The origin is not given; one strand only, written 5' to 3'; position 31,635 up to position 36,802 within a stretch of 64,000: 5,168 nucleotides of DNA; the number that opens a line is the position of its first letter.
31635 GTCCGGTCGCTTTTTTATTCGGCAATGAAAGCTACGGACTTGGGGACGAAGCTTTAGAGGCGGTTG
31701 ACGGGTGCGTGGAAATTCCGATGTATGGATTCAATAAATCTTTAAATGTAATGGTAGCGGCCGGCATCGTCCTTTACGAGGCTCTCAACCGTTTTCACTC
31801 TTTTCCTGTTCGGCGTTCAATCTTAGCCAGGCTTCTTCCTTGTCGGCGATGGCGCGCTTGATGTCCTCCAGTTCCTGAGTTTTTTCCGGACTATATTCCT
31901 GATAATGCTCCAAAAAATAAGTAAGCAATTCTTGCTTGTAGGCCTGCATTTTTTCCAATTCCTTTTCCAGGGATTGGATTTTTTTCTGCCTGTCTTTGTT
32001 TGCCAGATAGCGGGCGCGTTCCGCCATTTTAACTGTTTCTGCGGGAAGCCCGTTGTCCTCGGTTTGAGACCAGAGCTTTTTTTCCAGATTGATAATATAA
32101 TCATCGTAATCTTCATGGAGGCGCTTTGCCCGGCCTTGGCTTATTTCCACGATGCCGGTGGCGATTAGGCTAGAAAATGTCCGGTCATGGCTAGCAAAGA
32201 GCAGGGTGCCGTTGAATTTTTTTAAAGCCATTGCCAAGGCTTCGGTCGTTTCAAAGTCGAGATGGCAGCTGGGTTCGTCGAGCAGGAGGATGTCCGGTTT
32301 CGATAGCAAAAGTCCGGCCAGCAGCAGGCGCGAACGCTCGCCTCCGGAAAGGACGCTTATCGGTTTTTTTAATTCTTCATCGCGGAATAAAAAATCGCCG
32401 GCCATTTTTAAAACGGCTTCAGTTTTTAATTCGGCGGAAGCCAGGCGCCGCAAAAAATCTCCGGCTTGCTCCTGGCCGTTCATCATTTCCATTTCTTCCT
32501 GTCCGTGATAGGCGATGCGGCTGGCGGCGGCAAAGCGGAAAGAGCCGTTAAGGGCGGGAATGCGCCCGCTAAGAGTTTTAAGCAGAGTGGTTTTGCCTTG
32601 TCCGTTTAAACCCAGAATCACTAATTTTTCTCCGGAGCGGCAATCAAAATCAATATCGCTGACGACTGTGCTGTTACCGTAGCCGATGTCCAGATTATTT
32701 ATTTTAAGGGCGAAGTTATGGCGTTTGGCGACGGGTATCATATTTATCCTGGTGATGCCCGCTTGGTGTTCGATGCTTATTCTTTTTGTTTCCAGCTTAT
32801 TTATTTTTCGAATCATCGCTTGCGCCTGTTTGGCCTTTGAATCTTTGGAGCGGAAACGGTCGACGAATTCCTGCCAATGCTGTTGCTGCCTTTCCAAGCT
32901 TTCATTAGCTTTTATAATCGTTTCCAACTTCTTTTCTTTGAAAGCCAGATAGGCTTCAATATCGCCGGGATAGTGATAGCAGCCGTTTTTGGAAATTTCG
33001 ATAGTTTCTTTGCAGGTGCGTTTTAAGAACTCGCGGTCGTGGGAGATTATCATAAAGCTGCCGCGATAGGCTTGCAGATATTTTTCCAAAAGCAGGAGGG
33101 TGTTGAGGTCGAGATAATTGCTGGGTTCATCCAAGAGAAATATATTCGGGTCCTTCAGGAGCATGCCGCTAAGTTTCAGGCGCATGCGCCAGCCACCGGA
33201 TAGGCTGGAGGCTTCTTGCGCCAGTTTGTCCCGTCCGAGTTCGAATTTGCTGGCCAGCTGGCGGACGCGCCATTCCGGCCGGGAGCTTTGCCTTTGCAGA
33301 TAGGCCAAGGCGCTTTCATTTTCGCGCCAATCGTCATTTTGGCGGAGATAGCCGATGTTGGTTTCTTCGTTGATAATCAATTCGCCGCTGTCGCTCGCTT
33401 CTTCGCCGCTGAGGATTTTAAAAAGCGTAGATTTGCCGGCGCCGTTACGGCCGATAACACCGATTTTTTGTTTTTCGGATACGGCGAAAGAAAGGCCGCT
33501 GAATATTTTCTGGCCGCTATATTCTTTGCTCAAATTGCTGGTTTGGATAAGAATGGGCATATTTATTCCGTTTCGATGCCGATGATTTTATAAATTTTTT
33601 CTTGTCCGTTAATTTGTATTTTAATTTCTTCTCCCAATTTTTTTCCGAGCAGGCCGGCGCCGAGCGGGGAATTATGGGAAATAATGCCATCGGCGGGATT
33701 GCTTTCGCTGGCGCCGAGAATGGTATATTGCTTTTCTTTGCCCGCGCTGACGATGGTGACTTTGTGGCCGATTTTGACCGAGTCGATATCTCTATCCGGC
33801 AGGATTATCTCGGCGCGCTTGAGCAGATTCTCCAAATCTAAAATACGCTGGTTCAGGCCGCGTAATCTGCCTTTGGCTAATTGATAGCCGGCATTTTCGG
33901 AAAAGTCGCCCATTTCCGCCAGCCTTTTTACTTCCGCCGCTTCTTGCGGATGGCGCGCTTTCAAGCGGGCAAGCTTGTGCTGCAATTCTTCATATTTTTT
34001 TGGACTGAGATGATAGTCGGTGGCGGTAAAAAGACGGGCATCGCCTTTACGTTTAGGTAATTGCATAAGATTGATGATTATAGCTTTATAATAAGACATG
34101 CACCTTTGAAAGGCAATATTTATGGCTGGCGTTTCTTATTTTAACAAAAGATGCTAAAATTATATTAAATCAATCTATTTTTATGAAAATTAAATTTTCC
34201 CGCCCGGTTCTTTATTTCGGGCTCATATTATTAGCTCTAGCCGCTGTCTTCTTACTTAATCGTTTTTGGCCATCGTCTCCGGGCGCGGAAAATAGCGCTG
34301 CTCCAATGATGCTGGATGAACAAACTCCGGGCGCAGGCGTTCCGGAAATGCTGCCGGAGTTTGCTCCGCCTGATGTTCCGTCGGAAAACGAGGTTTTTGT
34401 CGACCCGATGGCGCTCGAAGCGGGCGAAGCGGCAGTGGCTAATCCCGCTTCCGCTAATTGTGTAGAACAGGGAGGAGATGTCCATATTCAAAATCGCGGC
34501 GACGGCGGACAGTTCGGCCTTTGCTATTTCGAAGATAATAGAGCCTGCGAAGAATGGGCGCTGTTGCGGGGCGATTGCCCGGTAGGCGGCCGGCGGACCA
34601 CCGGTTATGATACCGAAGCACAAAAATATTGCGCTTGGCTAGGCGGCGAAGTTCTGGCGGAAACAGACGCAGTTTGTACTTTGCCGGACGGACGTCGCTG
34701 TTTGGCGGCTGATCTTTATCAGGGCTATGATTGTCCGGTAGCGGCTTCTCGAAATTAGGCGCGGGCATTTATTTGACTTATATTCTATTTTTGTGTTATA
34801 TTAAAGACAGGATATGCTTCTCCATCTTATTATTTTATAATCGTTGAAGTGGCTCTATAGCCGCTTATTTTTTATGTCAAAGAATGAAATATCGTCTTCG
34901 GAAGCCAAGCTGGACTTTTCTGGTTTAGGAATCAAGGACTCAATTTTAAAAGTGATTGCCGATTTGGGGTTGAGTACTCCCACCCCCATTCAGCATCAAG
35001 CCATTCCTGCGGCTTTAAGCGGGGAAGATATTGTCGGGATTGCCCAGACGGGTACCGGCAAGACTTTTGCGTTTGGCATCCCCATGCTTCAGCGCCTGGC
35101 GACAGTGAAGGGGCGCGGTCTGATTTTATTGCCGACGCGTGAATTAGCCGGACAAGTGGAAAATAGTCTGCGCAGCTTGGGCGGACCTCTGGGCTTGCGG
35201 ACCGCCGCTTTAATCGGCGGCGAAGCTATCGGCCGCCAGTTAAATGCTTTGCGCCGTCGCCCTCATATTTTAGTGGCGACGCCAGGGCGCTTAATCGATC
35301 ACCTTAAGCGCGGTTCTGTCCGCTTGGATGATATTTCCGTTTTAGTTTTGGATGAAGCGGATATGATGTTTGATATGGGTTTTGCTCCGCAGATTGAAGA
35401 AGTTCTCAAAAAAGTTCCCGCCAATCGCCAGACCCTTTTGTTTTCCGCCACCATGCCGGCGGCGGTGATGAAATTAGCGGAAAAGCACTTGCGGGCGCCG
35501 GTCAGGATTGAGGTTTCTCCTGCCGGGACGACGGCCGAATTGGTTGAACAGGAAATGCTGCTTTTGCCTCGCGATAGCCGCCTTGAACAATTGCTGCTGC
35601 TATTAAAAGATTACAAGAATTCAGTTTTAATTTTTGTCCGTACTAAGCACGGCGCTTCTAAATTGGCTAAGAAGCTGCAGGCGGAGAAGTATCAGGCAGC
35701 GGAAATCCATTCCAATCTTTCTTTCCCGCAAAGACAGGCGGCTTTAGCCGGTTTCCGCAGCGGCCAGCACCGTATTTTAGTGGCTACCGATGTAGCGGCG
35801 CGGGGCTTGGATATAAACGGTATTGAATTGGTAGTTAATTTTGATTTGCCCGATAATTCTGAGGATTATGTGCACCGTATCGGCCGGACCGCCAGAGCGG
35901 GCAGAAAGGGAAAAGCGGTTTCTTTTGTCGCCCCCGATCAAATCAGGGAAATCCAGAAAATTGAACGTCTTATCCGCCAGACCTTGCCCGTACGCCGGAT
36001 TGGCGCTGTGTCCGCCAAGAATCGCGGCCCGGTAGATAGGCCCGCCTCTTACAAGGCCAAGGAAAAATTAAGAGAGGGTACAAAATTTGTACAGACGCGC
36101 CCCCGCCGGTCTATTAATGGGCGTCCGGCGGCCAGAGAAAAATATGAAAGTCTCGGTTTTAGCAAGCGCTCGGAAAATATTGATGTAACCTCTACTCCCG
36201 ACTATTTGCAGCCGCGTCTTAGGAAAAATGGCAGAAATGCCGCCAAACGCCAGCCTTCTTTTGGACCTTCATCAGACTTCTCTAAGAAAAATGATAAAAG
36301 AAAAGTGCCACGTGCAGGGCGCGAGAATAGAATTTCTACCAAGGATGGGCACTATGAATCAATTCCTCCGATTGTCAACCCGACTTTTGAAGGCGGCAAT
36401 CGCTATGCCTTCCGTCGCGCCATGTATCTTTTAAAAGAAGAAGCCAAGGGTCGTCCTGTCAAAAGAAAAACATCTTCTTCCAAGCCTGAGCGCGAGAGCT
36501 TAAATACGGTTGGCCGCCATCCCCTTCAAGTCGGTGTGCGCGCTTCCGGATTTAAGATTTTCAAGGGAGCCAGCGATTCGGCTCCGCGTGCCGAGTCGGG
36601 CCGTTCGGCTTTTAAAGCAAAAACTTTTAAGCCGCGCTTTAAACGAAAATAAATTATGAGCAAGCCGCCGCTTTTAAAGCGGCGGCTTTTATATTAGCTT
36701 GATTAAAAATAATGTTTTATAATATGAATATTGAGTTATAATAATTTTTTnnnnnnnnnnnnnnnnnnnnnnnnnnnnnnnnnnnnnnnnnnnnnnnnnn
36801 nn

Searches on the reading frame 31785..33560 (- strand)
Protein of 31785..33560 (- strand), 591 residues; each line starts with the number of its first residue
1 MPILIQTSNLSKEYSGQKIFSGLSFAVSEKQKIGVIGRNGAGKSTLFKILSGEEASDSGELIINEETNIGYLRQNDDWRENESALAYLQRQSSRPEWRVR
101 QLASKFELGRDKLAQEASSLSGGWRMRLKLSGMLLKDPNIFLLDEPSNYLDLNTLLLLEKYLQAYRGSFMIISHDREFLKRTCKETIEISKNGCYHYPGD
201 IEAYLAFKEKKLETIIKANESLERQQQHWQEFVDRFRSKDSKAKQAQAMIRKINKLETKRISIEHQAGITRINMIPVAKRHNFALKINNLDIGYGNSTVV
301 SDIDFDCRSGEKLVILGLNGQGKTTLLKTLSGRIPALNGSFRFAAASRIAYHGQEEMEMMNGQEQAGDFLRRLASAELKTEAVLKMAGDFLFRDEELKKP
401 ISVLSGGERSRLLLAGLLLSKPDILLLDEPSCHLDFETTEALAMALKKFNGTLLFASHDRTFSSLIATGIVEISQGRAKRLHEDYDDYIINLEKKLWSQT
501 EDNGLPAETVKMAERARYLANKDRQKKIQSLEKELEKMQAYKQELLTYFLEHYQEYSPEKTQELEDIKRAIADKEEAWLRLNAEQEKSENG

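Call 94: search_protein_families(library=pfam, proteins=[window:31785-33560:-], max_evalue=0.00001)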
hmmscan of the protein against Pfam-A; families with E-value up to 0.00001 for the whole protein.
window:31785-33560:- (591 aa): 5 families
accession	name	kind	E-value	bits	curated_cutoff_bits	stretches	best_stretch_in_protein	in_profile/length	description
PF00005.33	ABC_tran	-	1e-46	159.4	25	2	21-148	2-137/137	ABC transporter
PF12848.13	ABC_tran_Xtn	-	3.5e-15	56.3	25.9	1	187-258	1-72/85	ABC transporter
PF13304.12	AAA_21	-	2.6e-11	44.6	27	0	363-459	183-299/304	AAA domain, putative AbiEii toxin, Type IV TA system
PF02463.25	SMC_N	-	7.3e-06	26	40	0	365-450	119-187/220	RecF/RecN/SMC N terminal domain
PF13476.12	AAA_23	-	8.2e-06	27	27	0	302-329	14-38/201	AAA domain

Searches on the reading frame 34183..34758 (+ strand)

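Call 75: search_protein_families(library=pfam, proteins=[window:34183-34758:+], max_evalue=0.0001)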
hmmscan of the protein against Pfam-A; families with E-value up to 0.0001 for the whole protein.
window:34183-34758:+ (191 aa): 1 family
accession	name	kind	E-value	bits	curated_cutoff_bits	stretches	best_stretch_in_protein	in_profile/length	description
PF03891.20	DUF333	-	2.8e-23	82.4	25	1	85-131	2-47/47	Domain of unknown function (DUF333)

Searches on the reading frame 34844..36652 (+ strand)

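Call 75: search_protein_families(library=pfam, proteins=[window:34844-36652:+], max_evalue=0.0001)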
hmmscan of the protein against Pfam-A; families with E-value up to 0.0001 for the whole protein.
window:34844-36652:+ (602 aa): 3 families
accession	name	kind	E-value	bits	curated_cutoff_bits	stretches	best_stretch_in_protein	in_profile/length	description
PF00270.35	DEAD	-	1.5e-50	171.6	26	1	47-209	1-165/167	DEAD/DEAH box helicase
PF00271.37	Helicase_C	-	5.6e-30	104.3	23.5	1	246-353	5-110/110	Helicase conserved C-terminal domain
PF04851.21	ResIII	-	3e-05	24.4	22.5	1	50-204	8-162/164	Type III restriction enzyme, res subunit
